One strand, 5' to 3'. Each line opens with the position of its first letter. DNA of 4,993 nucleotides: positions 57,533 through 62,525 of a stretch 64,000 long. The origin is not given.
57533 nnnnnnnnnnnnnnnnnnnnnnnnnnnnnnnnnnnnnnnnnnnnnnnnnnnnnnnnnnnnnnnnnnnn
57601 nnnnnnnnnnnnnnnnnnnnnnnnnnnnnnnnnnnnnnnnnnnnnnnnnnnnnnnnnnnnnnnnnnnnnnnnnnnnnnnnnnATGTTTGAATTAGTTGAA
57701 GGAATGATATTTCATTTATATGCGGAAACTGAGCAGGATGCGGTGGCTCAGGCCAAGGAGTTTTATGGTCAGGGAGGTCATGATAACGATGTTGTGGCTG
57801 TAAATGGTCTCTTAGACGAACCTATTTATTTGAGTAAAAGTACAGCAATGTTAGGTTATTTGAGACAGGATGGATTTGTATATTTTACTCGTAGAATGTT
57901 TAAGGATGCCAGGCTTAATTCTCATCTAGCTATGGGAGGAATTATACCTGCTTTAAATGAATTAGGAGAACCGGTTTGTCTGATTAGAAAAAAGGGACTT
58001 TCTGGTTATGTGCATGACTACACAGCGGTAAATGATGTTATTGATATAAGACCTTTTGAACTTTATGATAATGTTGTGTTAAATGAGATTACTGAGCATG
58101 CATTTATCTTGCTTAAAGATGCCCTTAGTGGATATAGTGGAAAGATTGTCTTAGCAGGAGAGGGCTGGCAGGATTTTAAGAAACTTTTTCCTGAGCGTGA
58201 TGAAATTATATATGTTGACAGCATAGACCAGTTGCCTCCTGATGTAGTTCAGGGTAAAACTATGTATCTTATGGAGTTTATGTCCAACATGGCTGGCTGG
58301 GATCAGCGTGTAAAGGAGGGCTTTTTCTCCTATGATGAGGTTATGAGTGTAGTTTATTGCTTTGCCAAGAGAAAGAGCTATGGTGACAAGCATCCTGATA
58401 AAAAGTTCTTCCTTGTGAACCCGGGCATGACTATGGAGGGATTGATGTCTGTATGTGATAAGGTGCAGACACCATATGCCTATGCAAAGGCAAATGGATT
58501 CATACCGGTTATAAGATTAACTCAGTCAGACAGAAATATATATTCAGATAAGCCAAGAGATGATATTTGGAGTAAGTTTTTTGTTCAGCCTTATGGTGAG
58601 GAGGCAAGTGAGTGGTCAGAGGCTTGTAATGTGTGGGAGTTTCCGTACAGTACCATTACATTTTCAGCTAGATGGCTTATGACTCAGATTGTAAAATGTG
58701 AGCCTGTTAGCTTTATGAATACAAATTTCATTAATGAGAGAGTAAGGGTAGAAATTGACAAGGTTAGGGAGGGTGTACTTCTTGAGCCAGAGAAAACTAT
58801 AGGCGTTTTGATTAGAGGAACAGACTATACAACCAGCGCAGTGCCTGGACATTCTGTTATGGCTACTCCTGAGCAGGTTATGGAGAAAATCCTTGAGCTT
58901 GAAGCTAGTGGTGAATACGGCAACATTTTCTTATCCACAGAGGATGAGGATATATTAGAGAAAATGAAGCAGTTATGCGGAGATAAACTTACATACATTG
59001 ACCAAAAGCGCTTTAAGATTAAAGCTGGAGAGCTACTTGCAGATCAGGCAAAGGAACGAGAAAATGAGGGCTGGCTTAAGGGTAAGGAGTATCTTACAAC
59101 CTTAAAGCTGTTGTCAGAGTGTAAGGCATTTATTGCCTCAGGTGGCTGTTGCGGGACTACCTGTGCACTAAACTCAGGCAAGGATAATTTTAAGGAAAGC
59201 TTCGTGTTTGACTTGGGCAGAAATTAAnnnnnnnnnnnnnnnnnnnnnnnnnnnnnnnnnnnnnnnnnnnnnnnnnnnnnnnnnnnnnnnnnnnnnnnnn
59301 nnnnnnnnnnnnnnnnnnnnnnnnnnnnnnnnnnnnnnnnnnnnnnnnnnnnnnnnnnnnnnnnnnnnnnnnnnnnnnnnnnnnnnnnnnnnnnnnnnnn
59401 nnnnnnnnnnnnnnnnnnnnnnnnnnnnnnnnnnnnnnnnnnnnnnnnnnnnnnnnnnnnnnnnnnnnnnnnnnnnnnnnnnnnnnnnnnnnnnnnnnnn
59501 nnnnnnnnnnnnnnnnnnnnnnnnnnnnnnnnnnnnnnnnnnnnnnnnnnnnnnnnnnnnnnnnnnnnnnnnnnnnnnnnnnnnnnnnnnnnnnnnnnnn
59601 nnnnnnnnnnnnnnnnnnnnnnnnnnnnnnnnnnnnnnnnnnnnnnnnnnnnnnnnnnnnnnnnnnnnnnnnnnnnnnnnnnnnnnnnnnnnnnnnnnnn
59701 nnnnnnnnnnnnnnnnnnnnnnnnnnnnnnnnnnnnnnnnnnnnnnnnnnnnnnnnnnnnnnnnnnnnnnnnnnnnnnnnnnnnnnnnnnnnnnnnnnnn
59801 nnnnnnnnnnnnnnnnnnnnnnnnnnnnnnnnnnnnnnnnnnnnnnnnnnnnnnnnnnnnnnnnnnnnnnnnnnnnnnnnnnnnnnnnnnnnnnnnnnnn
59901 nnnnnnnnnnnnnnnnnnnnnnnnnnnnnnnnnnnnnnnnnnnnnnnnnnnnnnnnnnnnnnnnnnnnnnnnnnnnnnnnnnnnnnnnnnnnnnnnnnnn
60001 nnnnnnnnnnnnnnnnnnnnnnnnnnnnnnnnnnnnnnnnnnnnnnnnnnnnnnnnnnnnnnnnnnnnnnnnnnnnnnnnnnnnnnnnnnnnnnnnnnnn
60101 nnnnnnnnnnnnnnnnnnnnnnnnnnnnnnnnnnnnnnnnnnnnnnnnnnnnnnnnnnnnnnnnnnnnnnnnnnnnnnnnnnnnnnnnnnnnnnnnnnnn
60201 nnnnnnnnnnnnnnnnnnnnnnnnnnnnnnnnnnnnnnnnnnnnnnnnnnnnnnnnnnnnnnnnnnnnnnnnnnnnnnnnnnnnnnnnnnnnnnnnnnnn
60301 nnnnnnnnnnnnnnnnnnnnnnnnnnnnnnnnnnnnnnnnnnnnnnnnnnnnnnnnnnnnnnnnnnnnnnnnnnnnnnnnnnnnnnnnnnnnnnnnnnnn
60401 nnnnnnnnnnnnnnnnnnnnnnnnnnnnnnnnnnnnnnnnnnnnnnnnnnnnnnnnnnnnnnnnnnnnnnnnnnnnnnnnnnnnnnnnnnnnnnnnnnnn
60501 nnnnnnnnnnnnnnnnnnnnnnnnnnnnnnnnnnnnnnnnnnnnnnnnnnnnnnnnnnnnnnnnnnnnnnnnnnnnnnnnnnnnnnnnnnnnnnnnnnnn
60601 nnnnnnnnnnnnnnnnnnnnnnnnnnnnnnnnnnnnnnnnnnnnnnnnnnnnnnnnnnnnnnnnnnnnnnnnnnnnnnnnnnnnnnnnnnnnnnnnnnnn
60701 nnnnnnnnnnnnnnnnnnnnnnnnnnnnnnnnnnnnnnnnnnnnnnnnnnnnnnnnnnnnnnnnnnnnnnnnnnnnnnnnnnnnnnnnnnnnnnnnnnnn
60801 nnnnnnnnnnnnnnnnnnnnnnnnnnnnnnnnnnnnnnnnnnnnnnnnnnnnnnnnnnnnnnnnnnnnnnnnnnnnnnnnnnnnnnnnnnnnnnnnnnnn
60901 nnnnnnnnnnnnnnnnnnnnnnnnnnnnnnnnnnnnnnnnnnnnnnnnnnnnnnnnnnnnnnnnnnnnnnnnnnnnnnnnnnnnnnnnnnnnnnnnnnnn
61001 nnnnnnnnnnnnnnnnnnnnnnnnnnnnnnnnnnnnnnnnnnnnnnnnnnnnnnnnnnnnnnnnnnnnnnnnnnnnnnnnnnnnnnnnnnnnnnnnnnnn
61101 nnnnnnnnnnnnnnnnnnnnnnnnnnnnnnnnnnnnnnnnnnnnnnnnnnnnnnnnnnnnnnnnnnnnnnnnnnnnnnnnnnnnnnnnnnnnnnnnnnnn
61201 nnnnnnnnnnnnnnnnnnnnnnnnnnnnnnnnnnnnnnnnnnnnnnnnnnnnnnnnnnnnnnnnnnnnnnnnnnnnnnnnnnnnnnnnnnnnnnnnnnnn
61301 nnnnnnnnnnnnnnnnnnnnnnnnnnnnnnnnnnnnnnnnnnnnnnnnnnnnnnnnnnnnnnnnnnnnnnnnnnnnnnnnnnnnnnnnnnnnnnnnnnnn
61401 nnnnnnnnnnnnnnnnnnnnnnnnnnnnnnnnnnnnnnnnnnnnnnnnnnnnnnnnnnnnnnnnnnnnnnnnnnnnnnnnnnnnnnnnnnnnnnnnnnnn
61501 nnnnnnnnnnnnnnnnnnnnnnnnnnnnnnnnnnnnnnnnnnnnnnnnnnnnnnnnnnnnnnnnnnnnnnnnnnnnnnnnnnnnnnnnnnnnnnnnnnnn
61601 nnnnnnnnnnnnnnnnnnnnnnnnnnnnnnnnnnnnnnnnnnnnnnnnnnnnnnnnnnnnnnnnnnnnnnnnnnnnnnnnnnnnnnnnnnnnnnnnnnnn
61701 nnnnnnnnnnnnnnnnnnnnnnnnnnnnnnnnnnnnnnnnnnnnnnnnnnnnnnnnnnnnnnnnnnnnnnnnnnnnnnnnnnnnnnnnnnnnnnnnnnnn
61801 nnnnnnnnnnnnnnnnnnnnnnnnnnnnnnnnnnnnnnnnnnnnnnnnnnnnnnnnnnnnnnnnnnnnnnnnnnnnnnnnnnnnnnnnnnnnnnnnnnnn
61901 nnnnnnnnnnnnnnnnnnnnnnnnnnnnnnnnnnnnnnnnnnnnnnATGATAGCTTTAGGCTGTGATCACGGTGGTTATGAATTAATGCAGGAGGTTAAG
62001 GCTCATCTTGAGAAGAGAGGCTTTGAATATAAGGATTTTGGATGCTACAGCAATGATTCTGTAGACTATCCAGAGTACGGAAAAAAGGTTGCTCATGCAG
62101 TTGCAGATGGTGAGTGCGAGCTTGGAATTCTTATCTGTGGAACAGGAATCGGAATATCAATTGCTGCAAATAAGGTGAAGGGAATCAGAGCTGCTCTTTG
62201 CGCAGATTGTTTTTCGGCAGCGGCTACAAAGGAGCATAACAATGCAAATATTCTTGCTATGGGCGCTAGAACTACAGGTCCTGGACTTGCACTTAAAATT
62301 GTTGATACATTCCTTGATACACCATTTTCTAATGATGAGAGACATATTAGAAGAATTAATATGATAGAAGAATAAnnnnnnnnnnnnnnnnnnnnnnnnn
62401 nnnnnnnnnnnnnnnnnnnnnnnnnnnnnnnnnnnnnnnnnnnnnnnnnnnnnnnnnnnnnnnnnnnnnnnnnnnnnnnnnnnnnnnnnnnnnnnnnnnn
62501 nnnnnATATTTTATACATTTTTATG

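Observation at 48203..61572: Parts list for a ribosyl-alditol-phosphate (Hib PRP-like) glycan with no export machinery, next to flagellin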

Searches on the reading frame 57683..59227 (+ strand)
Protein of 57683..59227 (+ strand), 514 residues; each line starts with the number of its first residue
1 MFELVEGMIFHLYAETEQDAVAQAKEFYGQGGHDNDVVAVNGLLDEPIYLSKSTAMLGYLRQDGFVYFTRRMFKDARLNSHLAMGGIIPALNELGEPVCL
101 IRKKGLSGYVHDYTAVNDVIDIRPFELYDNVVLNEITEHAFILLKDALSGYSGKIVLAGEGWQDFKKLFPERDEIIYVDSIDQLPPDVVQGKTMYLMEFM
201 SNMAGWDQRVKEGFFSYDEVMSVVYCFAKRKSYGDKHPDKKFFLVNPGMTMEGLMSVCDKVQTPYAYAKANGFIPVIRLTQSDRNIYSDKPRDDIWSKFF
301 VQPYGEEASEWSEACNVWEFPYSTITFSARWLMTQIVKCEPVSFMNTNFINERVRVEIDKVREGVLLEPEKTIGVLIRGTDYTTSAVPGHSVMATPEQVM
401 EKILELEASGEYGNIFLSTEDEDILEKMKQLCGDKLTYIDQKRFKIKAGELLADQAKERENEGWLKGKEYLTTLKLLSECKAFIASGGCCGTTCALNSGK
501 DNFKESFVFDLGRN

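Call 3: search_protein_families(library=pfam, proteins=[window:57683-59227:+], max_evalue=0.01)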
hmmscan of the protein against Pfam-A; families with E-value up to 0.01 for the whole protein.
window:57683-59227:+ (514 aa): 0 families

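Call 14: search_solved_structures(query=window:57683-59227:+, max_evalue=1)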
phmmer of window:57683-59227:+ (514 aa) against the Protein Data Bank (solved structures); distinct sequences matched with E-value up to 1: 0.

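Call 17: search_protein_families(library=ncbifam, proteins=[window:57683-59227:+], max_evalue=0.01)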
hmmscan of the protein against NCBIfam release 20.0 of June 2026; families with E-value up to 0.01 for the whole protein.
window:57683-59227:+ (514 aa): 0 families

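Call 54: search_protein_representatives(protein=window:57683-59227:+)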
Query: 514 residues. Proteins with E-value up to 0.001 (for the whole library): 1421; up to 1e-10: 639; up to 1e-30: 27. The best 150 are listed.
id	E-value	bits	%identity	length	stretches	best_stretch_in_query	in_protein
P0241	8.6e-197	671.3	56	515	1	1-513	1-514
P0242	4.5e-105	368.7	37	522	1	26-513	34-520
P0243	2.7e-104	366.2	41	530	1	69-512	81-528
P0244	2.3e-94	333.4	38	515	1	1-512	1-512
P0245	4.7e-93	329.1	42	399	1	121-513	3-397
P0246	5.0e-83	296.0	51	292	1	1-278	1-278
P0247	6.6e-78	279.1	39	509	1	34-514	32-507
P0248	5.7e-75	269.4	39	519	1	95-514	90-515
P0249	1.1e-74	268.5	33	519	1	1-512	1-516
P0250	4.1e-72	260.0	36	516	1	104-514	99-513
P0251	2.2e-69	251.0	32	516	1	7-512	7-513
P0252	1.8e-62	228.2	35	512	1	81-514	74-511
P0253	6.4e-61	223.1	34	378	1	153-511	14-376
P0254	3.7e-59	217.3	35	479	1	60-514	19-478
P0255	4.1e-59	217.1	33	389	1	2-362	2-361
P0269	3.5e-27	111.8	30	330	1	227-512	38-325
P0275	7.8e-26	107.3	32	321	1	226-512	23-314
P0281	5.9e-25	104.4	29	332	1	230-513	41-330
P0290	2.6e-24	102.3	24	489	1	174-513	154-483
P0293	3.8e-24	101.8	30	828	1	229-512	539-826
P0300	1.6e-23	99.7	29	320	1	229-512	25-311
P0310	2.3e-22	95.8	31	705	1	232-494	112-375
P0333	7.1e-21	91.0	26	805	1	112-499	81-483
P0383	3.4e-19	85.4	38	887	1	348-512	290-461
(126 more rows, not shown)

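Call 55: search_protein_families(library=pfam, proteins=[P0242, P0269, P0275, P0281, P0293, P0310, P0383, P0333, P0290, P0300], max_evalue=0.01)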
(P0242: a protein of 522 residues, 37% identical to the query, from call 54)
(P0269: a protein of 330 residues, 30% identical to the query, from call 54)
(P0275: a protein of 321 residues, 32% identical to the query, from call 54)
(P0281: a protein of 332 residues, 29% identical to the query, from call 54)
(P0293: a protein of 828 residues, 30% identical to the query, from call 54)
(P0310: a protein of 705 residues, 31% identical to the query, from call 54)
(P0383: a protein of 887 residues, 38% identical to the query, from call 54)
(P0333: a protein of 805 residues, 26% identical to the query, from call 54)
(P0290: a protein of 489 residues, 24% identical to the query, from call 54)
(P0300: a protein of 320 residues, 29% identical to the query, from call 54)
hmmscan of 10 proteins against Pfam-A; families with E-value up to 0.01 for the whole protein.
P0242 (522 aa): 0 families

P0269 (330 aa): 0 families

P0275 (321 aa): 0 families

P0281 (332 aa): 0 families

P0293 (828 aa): 2 families
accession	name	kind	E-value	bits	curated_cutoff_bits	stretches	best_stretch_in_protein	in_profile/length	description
PF05830.17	NodZ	-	2.4e-05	23.8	28.3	1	658-801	140-280/322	Nodulation protein Z (NodZ)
PF19745.5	FUT8_N_cat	-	0.00032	20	27.6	1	666-800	338-465/499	Alpha-(1,6)-fucosyltransferase N- and catalytic domains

P0310 (705 aa): 1 family
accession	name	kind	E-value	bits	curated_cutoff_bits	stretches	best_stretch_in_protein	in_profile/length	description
PF00132.30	Hexapep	-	8.4e-06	25.7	27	1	619-651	1-33/36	Bacterial transferase hexapeptide (six repeats)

P0383 (887 aa): 0 families

P0333 (805 aa): 4 families
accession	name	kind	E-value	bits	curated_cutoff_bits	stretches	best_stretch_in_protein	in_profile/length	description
PF01636.29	APH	-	3.7e-12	47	23.2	1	507-704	11-214/239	Phosphotransferase enzyme family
PF01633.27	Choline_kinase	-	0.00023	21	29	1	638-756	140-261/300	Choline/ethanolamine kinase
PF19974.5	TCAD9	-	0.0022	17.6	40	1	659-698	296-336/429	Ternary complex associated domain 9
PF02958.26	EcKL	-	0.0094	15.7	22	0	632-698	190-259/294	Ecdysteroid kinase-like family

P0290 (489 aa): 0 families

P0300 (320 aa): 2 families
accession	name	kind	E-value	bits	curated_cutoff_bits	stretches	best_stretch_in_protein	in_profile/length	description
PF19745.5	FUT8_N_cat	-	0.00024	20.5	27.6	1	151-247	338-436/499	Alpha-(1,6)-fucosyltransferase N- and catalytic domains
PF08272.16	Zn_Ribbon_Topo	-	0.0058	16.8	25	0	33-53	10-30/41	Topoisomerase I zinc-ribbon-like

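Call 82: search_solved_structures(query=A4, max_evalue=10)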
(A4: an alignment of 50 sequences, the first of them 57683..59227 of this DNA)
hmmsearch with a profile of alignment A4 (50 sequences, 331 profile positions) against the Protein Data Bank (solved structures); distinct sequences matched with E-value up to 10: 17.
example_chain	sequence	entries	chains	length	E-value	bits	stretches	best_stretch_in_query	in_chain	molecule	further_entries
2hhc_A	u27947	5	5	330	1.5e-06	30.5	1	150-301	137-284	Nodulation fucosyltransferase NodZ | Nodulation fucosyltransferase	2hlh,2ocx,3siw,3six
6vlf_A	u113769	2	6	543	2e-05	26.8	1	157-256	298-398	Alpha-(1,6)-fucosyltransferase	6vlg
6tkv_B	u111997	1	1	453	2.2e-05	26.7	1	157-257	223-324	Alpha-(1,6)-fucosyltransferase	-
6x5s_A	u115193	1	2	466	2.7e-05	26.4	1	157-256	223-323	Alpha-(1,6)-fucosyltransferase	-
6tkv_A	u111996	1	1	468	2.7e-05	26.4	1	157-256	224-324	Alpha-(1,6)-fucosyltransferase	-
6vld_A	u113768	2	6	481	2.8e-05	26.3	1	157-256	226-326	Alpha-(1,6)-fucosyltransferase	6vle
9l62_A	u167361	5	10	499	3e-05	26.3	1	157-256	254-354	Alpha-(1,6)-fucosyltransferase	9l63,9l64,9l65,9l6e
2de0_X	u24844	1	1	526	3.1e-05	26.2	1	157-256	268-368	Alpha-(1,6)-fucosyltransferase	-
6x5h_A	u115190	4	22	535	3.1e-05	26.2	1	157-256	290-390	Alpha-(1,6)-fucosyltransferase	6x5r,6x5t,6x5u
4ap5_A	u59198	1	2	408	0.17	13.9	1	187-247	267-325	GDP-FUCOSE PROTEIN O-FUCOSYLTRANSFERASE 2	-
4ap6_A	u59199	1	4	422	0.17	13.9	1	187-247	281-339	GDP-FUCOSE PROTEIN O-FUCOSYLTRANSFERASE 2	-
7kbq_A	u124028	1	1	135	0.32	13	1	211-299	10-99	DE NOVO DESIGNED OR689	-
1ir2_I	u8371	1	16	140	0.62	12.1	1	71-101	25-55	Small subunit of Rubisco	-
7jfo_B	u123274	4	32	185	0.97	11.4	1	71-101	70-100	Ribulose bisphosphate carboxylase small chain 2, chloroplastic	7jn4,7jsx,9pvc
9hvm_B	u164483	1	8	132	1.3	11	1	71-101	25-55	Ribulose bisphosphate carboxylase small subunit, chloroplastic 1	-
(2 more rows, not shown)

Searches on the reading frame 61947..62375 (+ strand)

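Call 6: search_protein_families(library=pfam, proteins=[window:61947-62375:+], max_evalue=0.01)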
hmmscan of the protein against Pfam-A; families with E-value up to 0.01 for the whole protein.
window:61947-62375:+ (142 aa): 1 family
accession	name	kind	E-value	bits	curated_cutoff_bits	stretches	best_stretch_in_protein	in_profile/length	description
PF02502.23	LacAB_rpiB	-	7.6e-62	207.8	24.7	1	2-140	1-138/138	Ribose/Galactose Isomerase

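Call 17: search_protein_families(library=ncbifam, proteins=[window:61947-62375:+], max_evalue=0.01)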
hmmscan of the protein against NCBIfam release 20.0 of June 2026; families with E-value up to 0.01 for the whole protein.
window:61947-62375:+ (142 aa): 12 families
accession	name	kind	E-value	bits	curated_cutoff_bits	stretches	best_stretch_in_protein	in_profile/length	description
NF004051.0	PRK05571.1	subfamily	2.1e-60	202.8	135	1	2-141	4-143/149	ribose-5-phosphate isomerase B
TIGR00689.1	rpiB_lacA_lacB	subfamily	7.6e-56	188.1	88.3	1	2-141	1-140/145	RpiB/LacA/LacB family sugar-phosphate isomerase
TIGR01120.1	rpiB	equivalog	4.7e-53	179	138.65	1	2-142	2-141/143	ribose 5-phosphate isomerase B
TIGR02133.1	RPI_actino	equivalog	3.5e-44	150.3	168.2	1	2-140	3-142/148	ribose-5-phosphate isomerase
NF006381.0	PRK08622.1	equivalog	3.2e-43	147.5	234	1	2-141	3-142/171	galactose-6-phosphate isomerase subunit LacB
NF051858.1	EryPhIsonDerIRhiz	equivalog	2.9e-36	124.8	240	1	2-141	3-144/150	D-erythrulose-4-phosphate isomerase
TIGR01119.1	lacB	equivalog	2.8e-34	118.3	312.55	1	2-140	3-141/171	galactose-6-phosphate isomerase subunit LacB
NF009258.0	PRK12615.1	equivalog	9.1e-31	107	325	1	2-139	3-140/171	galactose-6-phosphate isomerase subunit LacB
NF006380.0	PRK08621.1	equivalog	2.3e-26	92.9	164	1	2-141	3-139/142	galactose-6-phosphate isomerase subunit LacA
NF009257.0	PRK12613.1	equivalog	2.6e-22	79.5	243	1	2-141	3-138/141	galactose-6-phosphate isomerase subunit LacA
TIGR01118.1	lacA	equivalog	4.4e-19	69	181.1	1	2-141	3-139/141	galactose-6-phosphate isomerase subunit LacA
NF006753.0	PRK09273.1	equivalog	6.2e-05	22.4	137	1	14-106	19-113/211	hypothetical protein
